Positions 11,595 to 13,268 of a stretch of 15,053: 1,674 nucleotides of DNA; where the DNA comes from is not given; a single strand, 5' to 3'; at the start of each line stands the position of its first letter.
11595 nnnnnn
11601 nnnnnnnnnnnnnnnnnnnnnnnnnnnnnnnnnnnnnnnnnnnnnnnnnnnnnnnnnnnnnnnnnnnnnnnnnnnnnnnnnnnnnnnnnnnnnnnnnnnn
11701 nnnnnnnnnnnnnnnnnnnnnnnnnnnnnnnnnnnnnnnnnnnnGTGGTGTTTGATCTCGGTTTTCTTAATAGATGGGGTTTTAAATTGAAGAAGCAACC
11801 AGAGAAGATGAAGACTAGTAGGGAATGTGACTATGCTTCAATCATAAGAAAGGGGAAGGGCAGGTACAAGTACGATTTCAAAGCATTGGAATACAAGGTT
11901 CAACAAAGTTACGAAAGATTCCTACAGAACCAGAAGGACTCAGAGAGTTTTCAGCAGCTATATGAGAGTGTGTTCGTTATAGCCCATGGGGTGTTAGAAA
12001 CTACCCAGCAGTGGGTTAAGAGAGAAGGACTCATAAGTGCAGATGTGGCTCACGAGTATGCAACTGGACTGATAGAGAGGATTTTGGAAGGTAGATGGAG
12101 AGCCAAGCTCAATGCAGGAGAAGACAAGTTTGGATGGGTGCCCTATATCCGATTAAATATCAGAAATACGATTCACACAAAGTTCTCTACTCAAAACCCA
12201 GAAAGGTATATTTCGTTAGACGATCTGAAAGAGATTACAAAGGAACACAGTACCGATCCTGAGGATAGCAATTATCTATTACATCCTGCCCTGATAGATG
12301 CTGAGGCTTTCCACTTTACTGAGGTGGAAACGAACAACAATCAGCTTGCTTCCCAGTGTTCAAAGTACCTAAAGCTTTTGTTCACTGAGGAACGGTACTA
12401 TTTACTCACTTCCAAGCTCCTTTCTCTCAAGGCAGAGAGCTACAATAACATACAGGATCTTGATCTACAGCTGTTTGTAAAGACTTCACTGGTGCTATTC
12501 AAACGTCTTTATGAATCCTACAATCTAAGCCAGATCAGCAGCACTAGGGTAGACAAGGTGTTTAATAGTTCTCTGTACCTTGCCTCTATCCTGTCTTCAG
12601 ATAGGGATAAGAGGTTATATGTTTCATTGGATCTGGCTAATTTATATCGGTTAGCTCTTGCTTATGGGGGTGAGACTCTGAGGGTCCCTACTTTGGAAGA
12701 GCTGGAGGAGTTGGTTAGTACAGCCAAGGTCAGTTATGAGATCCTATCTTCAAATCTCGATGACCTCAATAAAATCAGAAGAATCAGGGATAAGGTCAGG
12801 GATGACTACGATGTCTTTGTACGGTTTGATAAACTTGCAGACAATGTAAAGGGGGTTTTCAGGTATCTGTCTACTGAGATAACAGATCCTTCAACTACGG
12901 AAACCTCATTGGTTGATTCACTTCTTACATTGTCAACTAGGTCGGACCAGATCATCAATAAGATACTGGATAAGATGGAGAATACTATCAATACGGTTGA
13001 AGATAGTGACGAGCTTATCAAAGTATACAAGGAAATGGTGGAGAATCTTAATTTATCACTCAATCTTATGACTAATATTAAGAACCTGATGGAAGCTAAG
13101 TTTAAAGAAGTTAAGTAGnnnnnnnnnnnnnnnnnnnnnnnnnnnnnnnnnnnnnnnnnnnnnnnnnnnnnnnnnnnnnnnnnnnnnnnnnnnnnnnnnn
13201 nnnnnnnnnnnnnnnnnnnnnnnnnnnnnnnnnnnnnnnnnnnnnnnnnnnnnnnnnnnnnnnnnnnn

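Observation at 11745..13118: Candidate highly divergent phage sigma factor opening the rightward operon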

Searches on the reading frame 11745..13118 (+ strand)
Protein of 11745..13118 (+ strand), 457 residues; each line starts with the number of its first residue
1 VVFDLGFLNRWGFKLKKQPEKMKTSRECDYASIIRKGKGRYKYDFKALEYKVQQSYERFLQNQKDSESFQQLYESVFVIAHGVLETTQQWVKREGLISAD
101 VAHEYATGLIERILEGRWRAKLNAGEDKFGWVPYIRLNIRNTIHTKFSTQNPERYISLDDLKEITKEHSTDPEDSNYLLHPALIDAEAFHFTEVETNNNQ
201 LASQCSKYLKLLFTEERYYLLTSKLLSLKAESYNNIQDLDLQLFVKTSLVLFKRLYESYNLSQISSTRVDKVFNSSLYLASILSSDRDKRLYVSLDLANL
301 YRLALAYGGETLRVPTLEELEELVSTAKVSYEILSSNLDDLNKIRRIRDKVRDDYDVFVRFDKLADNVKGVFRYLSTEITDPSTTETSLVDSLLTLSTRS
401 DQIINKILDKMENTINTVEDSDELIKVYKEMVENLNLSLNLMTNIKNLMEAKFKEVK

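Call 5: search_protein_families(library=pfam, proteins=[window:11745-13118:+], max_evalue=10)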
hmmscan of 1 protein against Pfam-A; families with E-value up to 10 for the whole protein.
window:11745-13118:+ (457 aa): 1 family
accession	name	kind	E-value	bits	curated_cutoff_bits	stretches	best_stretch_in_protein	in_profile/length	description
PF21928.1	XLF_CC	-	0.12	12.7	27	1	390-414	24-48/53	XLF protein coiled-coil region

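Call 6: search_protein_families(library=phrogs, proteins=[window:11745-13118:+], max_evalue=10)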
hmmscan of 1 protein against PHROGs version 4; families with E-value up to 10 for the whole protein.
window:11745-13118:+ (457 aa): 2 families
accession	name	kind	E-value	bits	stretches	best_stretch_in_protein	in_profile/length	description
phrog_8309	-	unknown function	0.01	16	1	338-436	138-234/312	-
phrog_33466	-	unknown function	0.075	14.1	1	346-433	25-112/113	-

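Call 8: search_dna_similar(query=window:11745-13118:+, collection=phages, mode=protein, max_rows=30, max_evalue=0.01)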
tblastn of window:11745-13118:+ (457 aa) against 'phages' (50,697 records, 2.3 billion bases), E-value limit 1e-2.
No match.

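Call 10: find_homologous_proteins(query=window:11745-13118:+, max_evalue=0.001)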
Query window:11745-13118:+ (457 aa): 17 proteins with E <= 0.001 among 8000 candidates.
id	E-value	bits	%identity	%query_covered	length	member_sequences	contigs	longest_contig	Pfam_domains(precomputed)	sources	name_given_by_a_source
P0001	2.0e-293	991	100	100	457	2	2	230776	-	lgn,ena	-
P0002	3.8e-222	756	78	95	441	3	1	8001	-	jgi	-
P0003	1.2e-218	745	79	96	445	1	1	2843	-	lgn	-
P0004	1.5e-216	738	77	94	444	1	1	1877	-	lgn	-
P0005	1.6e-214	731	78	94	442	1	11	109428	-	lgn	-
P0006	2.3e-214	730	78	94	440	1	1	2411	-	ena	-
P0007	3.7e-213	726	77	93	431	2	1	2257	-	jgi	jgi:hypothetical protein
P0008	6.9e-207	706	73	94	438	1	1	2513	-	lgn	-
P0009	1.3e-206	705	74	96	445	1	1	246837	-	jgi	jgi:hypothetical protein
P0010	1.8e-206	704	75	94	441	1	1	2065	-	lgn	-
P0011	2.3e-206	704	71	96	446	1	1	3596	-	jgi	jgi:hypothetical protein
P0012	3.0e-182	625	64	95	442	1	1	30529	-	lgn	-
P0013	7.2e-176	604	64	94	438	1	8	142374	-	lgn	-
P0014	1.3e-155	537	58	94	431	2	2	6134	-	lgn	-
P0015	1.9e-150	520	56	94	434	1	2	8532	-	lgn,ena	-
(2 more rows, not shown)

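Call 14: search_solved_structures(query=A1, max_evalue=10, show_alignments=3)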
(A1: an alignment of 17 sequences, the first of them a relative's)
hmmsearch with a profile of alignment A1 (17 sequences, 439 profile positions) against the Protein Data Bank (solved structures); distinct sequences matched with E-value up to 10: 6.
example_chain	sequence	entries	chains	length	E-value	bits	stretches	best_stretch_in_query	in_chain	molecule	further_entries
8eoz_B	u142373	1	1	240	0.02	17.1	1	381-417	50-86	C3HR3_4r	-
4zm1_A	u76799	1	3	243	0.16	14.1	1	113-226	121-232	Chain length determinant protein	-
4zm5_A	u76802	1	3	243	0.17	14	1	113-226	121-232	Chain length determinant protein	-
4e2h_A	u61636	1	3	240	0.29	13.3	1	113-226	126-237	Chain length determinant protein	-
9hmf_C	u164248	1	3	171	0.31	13.2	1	137-230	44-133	Lipoprotein, putative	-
6hdd_A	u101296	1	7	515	0.88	11.7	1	340-391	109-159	Putative chaperonin GroEL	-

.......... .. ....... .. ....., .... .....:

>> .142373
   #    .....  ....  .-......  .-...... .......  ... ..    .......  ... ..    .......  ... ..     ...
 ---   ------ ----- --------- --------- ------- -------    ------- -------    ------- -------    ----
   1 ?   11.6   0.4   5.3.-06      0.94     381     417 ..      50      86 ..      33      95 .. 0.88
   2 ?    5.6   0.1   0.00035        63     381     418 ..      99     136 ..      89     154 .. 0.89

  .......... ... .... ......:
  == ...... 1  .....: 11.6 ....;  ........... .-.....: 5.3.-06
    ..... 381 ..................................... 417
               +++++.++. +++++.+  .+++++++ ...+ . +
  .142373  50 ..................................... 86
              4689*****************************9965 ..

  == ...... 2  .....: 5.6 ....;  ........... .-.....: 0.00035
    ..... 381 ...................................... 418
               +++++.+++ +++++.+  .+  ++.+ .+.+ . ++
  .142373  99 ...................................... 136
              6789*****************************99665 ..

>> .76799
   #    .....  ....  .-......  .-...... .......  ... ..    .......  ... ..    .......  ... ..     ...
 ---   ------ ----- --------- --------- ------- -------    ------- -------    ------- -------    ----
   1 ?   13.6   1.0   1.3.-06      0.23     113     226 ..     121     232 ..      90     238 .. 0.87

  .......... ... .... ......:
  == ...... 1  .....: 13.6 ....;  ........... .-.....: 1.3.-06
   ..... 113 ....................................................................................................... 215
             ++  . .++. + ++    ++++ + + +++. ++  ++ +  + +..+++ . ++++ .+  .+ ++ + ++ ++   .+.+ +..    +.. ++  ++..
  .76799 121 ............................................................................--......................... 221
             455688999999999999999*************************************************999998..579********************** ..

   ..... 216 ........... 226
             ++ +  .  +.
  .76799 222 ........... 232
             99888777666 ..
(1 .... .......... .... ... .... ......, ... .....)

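Call 17: find_encoding_contigs(protein=P0001, flank=10000, max_places=3)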
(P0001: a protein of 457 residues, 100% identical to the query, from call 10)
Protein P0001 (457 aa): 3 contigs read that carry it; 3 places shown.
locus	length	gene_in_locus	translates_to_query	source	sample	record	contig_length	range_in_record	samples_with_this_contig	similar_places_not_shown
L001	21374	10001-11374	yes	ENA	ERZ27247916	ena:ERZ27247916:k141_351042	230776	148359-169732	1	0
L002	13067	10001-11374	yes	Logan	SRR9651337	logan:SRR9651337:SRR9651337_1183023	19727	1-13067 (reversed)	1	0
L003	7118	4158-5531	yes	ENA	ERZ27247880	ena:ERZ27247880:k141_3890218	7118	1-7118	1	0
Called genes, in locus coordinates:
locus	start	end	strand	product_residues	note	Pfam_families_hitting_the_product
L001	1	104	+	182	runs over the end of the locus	PF01464:SLT (weak)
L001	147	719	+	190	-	-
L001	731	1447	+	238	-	PF01471:PG_binding_1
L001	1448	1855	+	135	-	-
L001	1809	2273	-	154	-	PF18907:DUF5662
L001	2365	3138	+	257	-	PF05050:Methyltransf_21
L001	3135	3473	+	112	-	-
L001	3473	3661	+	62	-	-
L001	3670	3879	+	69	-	-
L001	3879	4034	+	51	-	-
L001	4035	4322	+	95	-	-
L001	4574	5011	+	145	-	-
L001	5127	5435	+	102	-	PF24043:DUF7352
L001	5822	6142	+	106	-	-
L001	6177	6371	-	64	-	-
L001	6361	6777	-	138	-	-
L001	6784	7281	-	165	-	-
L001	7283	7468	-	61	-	PF06689:zf-C4_ClpX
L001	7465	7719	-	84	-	-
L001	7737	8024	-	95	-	-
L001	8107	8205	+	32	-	-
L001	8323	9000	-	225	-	-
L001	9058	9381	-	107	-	-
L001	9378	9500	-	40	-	-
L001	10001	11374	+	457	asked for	-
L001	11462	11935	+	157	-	-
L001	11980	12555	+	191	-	-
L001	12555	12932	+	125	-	-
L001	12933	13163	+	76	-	-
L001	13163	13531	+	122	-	-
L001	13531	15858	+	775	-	PF27249:MJ0330_N, PF14890:Intein_splicing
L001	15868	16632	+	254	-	PF13385:Laminin_G_3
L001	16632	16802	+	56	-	-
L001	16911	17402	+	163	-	PF18760:ART-PolyVal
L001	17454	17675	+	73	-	-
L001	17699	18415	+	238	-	-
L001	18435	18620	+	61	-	-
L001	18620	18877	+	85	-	-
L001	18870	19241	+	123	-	-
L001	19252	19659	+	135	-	-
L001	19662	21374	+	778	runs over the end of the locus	PF14890:Intein_splicing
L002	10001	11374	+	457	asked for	-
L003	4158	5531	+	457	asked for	-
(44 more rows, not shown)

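Call 18: find_encoding_contigs(protein=P0009, flank=10000, max_places=2)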
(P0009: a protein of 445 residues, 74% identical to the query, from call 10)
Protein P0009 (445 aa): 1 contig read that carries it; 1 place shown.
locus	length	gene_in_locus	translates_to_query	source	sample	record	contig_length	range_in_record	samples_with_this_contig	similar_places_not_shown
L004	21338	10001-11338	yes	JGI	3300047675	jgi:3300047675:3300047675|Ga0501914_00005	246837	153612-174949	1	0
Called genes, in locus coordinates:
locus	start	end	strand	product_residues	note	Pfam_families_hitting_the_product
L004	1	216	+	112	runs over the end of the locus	PF03692:CxxCxxCC (faint)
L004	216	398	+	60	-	-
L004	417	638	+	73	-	-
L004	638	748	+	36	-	-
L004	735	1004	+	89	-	PF13223:DUF4031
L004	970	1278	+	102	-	-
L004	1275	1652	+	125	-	-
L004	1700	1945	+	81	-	-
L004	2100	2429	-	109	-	-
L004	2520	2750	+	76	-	-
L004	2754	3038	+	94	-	-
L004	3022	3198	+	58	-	-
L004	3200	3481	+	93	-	-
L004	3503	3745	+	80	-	-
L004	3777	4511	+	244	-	PF06035:Peptidase_C93 (weak), PF01841:Transglut_core, PF04473:DUF553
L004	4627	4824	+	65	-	-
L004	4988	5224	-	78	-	-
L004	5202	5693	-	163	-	-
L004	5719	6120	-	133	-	-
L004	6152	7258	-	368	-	-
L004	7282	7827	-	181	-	PF26675:DUF8224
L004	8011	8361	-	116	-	-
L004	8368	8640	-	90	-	-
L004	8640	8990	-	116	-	-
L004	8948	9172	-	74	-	-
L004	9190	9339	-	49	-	-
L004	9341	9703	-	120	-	-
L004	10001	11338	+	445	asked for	-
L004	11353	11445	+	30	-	-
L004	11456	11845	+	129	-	-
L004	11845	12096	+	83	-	-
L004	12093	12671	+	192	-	-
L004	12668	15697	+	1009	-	PF14890:Intein_splicing, PF14528:LAGLIDADG_3 (weak), PF27249:MJ0330_N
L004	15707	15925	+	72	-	-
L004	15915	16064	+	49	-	-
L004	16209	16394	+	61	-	-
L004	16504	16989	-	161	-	-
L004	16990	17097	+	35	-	-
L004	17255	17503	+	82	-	-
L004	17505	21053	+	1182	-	PF14890:Intein_splicing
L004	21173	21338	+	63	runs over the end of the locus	-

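Call 20: search_protein_families(library=phrogs, proteins=[L001:13531-15858:+, L001:15868-16632:+, L001:16911-17402:+, L001:17699-18415:+], max_evalue=0.001)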
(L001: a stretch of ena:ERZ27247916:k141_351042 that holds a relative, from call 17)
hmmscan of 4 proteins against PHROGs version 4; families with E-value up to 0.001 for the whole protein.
L001:13531-15858:+ (775 aa): 4 families
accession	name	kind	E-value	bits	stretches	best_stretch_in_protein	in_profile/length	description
phrog_17415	-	head and packaging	5.7e-07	28.9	0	253-296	238-280/940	terminase large subunit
phrog_28563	-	unknown function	1.1e-05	26.6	1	348-399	36-85/98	-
phrog_18112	-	other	0.00029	21.5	1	349-389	2-42/207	recombinase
phrog_16259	-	DNA, RNA and nucleotide metabolism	0.00063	20.1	0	215-297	242-327/330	DNA helicase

L001:15868-16632:+ (254 aa): 11 families
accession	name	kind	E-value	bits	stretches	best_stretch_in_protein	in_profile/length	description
phrog_3545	-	unknown function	1.3e-36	127.1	1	28-254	739-976/1115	-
phrog_24074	-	unknown function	9.2e-35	121.1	1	43-252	417-621/892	-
phrog_13163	-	tail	1.8e-22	80.1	1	59-254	528-717/976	baseplate wedge subunit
phrog_38322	-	unknown function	2.4e-18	67.3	1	42-254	296-503/506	-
phrog_701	-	head and packaging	8.5e-18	62.5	1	66-252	4043-4220/6136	virion structural protein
phrog_1469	-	tail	9.7e-18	63.5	1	76-253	534-704/2607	baseplate wedge subunit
phrog_19601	-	tail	9.9e-16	57.1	1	32-253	1723-1934/2043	baseplate wedge subunit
phrog_18802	-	head and packaging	2.3e-15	55.3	1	68-252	826-1002/3007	virion structural protein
phrog_32294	-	tail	1e-12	46.6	1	53-254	414-607/2435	baseplate wedge subunit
phrog_8510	-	head and packaging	1.2e-12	47.5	1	41-252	500-696/1348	virion structural protein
phrog_37978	-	unknown function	1.2e-07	32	1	160-221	262-329/564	-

L001:16911-17402:+ (163 aa): 1 family
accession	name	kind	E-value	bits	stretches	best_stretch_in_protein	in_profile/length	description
phrog_21376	-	unknown function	3.1e-05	22.5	1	21-162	550-672/1664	-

L001:17699-18415:+ (238 aa): 0 families

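Call 23: search_protein_families(library=pfam, alignment_id=A1, max_evalue=10)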
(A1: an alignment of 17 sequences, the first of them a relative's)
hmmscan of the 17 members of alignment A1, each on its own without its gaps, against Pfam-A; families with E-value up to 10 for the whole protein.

A. member 1, P0001 (457 aa): 1 family
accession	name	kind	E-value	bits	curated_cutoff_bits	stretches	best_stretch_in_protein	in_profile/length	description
PF21928.1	XLF_CC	-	0.12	12.7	27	1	390-414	24-48/53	XLF protein coiled-coil region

B. families by the number of members that match (of 17 scanned): 22 families
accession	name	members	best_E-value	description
PF21928.1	XLF_CC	5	0.016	XLF protein coiled-coil region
PF21664.2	TBPIP_C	4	0.013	TBP-interacting protein, C-terminal domain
PF22929.2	INTS1_INTS2-bd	2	0.0017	Integrator complex subunit 1, INTS2-binding domain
PF03670.18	UPF0184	2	0.038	Uncharacterised protein family (UPF0184)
PF24878.1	YkcB_C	2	0.076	Putative mannosyltransferase YkcB-like, C-terminal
PF19024.5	DUF5750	2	0.24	Family of unknown function (DUF5750)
PF12432.14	INTS1_RP2B-bd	1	0.0038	Integrator complex subunit 1, RP2B-binding domain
PF09491.16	RE_AlwI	1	0.018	AlwI restriction endonuclease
PF21728.3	PADR1_N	1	0.023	PADR1, N-terminal helical domain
PF16197.11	KAsynt_C_assoc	1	0.053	Ketoacyl-synthetase C-terminal extension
PF06391.18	MAT1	1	0.057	CDK-activating kinase assembly factor MAT1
PF02427.23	PSI_PsaE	1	0.072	Photosystem I reaction centre subunit IV / PsaE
PF14712.11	Snapin_Pallidin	1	0.074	Snapin/Pallidin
PF00778.23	DIX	1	0.077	DIX domain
PF17835.6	NOG1_N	1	0.08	NOG1 N-terminal helical domain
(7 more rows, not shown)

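Call 24: predict_structure(alignment_id=A1)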
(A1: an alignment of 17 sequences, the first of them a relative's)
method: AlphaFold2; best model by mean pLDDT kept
length: 457 residues; sequences in the alignment: 17
mean_pLDDT: 51.1   pTM: 0.36
mean pLDDT of the five models: 51.1, 50.9, 49.9, 49.7, 48.4
residues with pLDDT >= 90: 1; 70-90: 100; 50-70: 78; < 50: 278
segments of 3 or more residues with pLDDT < 50: 1-41, 149-184, 186-193, 257-272, 274-341, 351-412, 414-420, 427-457
pLDDT, mean of each block of 10 residues (from residue 1): 33 31 28 34 75 88 81 88 75 69 83 76 63 72 60 40 42 35 45 52 68 73 60 68 74 51 43 46 42 35 31 33 36 37 49 37 36 30 31 34 41 46 49 45 42 36
secondary structure, 60 per line:
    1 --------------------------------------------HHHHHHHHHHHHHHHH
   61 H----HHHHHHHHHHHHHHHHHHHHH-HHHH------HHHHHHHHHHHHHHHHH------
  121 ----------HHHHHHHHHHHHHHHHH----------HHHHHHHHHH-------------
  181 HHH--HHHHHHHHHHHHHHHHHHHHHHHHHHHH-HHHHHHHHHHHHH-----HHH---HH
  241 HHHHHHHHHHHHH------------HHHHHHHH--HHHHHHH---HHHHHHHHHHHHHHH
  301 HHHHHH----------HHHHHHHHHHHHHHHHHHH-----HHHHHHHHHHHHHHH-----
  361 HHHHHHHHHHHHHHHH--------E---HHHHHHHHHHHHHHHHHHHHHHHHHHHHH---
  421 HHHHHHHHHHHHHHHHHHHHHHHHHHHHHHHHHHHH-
elements in order: H45-61 H66-86 H88-91 H98-114 H131-147 H158-167 H186-213 H215-227 H239-253 H266-273 H276-282 H286-306 H317-335 H341-355 H361-376 H389-417 H421-456

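Call 25: search_protein_representatives(alignment_id=A1)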
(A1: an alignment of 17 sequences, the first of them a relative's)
Query: 17 sequences, 439 profile positions. Proteins with E-value up to 0.001 (for the whole library): 102; up to 1e-10: 70; up to 1e-30: 4. The best 102 are listed.
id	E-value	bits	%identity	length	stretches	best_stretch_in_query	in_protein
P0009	6.1e-236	799.8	-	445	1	3-437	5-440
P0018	3.1e-77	276.9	-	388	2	174-432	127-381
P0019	2.0e-73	264.3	-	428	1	23-433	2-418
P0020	7.7e-55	203.1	-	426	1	24-435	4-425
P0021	3.9e-28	115.0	-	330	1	82-428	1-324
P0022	6.3e-27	111.1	-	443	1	17-431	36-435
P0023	1.3e-26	110.1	-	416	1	23-355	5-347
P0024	2.7e-26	109.0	-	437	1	19-436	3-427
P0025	6.8e-26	107.7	-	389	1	19-398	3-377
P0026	2.7e-25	105.7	-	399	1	20-424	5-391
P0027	9.8e-25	103.8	-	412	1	20-342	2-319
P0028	2.1e-24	102.8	-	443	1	17-419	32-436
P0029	3.5e-24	102.0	-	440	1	21-434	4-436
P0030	1.2e-23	100.2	-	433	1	19-437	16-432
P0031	7.5e-23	97.6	-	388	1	23-364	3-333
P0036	4.1e-21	91.9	-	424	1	19-437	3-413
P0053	2.0e-18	83.1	-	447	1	7-428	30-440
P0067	6.5e-15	71.5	-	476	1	23-365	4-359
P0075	8.2e-13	64.5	-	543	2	108-416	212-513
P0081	1.3e-11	60.6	-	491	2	102-426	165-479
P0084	1.9e-11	60.0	-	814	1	19-405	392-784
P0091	7.8e-09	51.4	-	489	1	9-396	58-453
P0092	9.6e-09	51.1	-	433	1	21-395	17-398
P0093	1.2e-08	50.8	-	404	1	75-430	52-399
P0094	1.9e-08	50.1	-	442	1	22-317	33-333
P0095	2.3e-08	49.9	-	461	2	246-339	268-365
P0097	3.1e-08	49.5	-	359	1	81-360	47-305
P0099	4.3e-08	49.0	-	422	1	26-412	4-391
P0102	1.2e-07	47.6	-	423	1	19-428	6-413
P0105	5.3e-07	45.4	-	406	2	24-124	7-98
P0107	6.7e-07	45.1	-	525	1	21-325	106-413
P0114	5.4e-05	38.8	-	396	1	35-393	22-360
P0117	8.4e-05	38.1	-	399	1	28-356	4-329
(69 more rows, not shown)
